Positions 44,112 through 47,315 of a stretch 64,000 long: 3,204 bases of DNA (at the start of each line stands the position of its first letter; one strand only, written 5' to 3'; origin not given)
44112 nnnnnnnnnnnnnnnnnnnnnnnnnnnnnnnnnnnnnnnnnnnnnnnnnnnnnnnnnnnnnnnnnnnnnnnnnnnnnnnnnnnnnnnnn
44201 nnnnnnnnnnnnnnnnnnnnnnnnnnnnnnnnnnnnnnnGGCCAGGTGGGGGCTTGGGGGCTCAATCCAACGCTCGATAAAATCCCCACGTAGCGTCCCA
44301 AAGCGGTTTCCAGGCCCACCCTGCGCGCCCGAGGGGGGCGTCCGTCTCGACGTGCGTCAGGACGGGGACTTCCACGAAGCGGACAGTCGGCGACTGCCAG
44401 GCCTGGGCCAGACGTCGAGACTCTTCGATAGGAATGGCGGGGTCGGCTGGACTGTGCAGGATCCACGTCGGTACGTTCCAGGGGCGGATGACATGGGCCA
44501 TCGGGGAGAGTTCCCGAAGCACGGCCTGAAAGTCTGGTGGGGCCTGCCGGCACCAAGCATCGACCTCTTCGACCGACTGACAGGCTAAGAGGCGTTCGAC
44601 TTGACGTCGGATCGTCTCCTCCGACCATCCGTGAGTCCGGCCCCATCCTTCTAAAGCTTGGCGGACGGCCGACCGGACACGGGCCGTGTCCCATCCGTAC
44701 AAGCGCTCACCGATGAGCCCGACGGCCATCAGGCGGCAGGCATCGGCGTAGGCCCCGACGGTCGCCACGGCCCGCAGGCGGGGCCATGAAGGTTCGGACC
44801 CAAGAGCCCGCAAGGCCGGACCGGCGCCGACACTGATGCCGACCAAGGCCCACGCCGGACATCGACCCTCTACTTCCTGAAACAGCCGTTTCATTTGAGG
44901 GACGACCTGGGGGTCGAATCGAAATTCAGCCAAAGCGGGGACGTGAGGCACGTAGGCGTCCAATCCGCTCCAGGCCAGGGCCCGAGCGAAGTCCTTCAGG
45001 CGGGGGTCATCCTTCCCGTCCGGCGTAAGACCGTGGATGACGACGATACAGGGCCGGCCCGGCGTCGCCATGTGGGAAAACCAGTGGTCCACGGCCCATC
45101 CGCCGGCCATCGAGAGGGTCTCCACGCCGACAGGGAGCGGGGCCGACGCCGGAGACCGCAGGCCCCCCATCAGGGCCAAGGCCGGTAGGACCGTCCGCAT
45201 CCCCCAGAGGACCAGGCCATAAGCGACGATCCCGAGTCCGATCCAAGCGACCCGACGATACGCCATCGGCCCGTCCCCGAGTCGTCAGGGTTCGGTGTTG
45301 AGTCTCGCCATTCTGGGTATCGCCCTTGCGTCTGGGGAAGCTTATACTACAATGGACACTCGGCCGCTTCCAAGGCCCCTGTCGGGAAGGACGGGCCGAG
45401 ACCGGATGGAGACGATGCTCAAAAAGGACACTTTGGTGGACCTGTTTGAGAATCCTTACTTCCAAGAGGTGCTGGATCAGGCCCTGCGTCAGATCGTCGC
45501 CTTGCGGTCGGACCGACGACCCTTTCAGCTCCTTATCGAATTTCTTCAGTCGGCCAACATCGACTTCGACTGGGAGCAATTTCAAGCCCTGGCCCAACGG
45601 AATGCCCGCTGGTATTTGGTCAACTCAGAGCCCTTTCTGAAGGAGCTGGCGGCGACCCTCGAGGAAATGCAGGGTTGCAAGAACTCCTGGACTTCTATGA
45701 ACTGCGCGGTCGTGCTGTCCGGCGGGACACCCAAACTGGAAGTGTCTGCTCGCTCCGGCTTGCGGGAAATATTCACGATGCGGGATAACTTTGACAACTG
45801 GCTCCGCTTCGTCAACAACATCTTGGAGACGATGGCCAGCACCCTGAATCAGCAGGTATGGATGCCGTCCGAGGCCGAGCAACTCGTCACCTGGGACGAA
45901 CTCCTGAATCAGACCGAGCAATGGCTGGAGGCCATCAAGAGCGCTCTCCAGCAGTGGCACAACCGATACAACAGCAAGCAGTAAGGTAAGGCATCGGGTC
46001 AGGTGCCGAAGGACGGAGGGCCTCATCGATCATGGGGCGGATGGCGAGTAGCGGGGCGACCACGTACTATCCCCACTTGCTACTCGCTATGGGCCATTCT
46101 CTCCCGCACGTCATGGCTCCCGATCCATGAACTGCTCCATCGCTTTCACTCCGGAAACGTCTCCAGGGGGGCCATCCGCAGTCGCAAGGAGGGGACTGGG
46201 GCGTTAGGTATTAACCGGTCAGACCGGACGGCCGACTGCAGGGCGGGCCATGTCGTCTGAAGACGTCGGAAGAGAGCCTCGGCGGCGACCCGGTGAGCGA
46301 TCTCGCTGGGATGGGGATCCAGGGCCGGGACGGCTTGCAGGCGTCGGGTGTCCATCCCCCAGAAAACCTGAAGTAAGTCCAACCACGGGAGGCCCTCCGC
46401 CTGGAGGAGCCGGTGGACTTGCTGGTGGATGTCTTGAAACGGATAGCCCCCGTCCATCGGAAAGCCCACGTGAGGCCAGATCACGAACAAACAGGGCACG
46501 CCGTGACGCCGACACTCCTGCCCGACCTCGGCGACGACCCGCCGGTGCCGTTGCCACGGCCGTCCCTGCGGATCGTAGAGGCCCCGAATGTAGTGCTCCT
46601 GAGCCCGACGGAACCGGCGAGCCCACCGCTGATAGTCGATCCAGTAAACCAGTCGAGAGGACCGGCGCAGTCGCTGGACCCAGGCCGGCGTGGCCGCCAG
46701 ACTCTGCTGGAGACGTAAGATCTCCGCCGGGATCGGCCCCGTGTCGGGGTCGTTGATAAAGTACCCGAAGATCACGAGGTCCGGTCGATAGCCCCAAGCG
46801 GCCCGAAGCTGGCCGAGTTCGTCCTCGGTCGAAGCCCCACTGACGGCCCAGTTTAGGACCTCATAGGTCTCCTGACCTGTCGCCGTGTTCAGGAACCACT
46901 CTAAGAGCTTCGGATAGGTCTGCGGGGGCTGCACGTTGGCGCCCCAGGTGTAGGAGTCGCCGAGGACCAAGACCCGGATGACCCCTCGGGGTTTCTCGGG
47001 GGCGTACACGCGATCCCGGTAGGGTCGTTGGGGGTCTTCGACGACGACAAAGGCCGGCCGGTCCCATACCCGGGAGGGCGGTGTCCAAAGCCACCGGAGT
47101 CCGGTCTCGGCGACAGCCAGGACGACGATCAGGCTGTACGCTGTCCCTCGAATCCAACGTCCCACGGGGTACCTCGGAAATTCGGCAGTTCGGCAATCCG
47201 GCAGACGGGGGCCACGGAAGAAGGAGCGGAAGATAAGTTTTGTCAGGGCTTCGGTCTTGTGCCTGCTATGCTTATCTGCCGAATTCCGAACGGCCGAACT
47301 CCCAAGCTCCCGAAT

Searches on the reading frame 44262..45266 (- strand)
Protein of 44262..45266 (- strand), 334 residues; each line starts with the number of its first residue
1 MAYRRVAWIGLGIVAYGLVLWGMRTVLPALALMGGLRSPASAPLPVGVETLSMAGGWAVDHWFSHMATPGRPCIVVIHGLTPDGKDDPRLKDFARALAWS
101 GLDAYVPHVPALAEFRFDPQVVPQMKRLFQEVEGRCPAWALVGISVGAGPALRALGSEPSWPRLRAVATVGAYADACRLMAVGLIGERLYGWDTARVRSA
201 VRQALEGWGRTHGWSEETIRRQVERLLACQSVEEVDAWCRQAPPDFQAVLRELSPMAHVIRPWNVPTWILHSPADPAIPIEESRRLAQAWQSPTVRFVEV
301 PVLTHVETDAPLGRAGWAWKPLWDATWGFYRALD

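Call 8: search_protein_families(library=pfam, proteins=[window:44262-45266:-], max_evalue=0.00001)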
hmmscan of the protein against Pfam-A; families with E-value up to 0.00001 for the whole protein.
window:44262-45266:- (334 aa): 0 families

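Call 78: search_protein_families(library=pfam, proteins=[window:44262-45266:-], max_evalue=0.01)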
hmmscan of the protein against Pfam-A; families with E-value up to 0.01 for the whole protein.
window:44262-45266:- (334 aa): 3 families
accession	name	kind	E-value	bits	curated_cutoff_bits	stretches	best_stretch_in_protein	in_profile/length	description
PF12146.15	Hydrolase_4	-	0.00066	19.5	27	1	139-305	78-232/239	Serine aminopeptidase, S33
PF06821.19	Ser_hydrolase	-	0.00069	20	22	1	251-313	101-161/172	Serine hydrolase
PF20434.5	BD-FAE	-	0.0045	17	26.8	1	235-288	161-213/215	BD-FAE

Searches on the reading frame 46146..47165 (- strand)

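Call 8: search_protein_families(library=pfam, proteins=[window:46146-47165:-], max_evalue=0.00001)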
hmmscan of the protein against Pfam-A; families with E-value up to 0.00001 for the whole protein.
window:46146-47165:- (339 aa): 2 families
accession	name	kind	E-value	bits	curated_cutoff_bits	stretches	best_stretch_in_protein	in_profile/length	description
PF13472.12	Lipase_GDSL_2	-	7.9e-12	46.5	32.9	1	67-292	1-177/178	GDSL-like Lipase/Acylhydrolase family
PF00657.28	Lipase_GDSL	-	5.6e-06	27.1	23.6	0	65-141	1-90/208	GDSL-like Lipase/Acylhydrolase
